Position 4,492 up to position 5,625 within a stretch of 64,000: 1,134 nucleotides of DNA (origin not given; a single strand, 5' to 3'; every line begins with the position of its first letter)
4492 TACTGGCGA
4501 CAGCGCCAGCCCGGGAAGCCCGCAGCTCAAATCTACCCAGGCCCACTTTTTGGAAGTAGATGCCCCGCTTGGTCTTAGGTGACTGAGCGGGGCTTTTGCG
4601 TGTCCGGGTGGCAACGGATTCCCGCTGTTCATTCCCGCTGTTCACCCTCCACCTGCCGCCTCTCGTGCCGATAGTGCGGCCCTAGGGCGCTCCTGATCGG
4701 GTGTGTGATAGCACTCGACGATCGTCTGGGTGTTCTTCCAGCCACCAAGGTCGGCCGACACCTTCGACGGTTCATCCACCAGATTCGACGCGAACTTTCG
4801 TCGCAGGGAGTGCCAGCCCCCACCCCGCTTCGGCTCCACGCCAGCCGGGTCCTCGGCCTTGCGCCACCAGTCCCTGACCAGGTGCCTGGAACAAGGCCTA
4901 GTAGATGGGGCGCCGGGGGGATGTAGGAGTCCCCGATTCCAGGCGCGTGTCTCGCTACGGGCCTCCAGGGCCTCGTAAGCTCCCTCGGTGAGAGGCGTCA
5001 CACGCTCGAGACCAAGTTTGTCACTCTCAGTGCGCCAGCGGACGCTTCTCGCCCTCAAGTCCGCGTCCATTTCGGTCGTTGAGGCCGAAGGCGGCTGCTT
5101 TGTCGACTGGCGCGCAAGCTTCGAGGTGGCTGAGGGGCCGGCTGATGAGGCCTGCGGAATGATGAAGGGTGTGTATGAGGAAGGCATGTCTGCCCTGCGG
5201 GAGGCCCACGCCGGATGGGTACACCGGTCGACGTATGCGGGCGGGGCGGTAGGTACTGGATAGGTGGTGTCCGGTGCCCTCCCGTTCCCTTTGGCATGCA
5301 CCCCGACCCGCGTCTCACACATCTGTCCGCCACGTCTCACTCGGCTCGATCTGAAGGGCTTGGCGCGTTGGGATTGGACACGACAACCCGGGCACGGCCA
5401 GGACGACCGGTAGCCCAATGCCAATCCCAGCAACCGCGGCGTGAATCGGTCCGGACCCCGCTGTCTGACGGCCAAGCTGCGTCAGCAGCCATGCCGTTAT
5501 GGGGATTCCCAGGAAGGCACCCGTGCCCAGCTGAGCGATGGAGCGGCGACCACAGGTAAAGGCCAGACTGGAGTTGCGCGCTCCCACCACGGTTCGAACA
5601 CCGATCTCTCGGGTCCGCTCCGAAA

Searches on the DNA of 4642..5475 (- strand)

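Call 78: search_with_rna_model(model_id=R1, sources=[L130, L131, L132, L133], max_evalue=0.1)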
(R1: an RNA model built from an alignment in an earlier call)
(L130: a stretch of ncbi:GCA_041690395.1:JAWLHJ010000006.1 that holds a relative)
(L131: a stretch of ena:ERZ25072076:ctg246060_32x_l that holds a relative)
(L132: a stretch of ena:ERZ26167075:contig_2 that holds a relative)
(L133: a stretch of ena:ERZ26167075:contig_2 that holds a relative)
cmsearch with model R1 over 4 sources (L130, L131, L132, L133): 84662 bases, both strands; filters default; matches with E-value up to 0.1: 3.
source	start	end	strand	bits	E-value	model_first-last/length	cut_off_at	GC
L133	17913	17968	+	26.2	7e-05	1-65/65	no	0.55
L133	11325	11387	-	25.1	0.00014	1-65/65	no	0.52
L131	7662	7695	-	15.9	0.04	1-65/65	no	0.56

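Call 87: search_with_rna_model(model_id=R1, sources=[L134, L135, L136, L137, L138, L139], max_evalue=0.1)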
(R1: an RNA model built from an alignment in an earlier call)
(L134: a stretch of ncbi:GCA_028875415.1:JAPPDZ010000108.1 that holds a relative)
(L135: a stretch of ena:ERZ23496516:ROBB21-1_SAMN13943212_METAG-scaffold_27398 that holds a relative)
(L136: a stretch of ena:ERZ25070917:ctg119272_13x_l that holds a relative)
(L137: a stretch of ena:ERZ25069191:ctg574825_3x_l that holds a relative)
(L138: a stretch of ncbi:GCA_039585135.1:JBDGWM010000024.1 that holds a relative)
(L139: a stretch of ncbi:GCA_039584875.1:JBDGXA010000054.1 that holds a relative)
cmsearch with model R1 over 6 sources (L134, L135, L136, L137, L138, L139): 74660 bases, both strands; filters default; matches with E-value up to 0.1: 0.
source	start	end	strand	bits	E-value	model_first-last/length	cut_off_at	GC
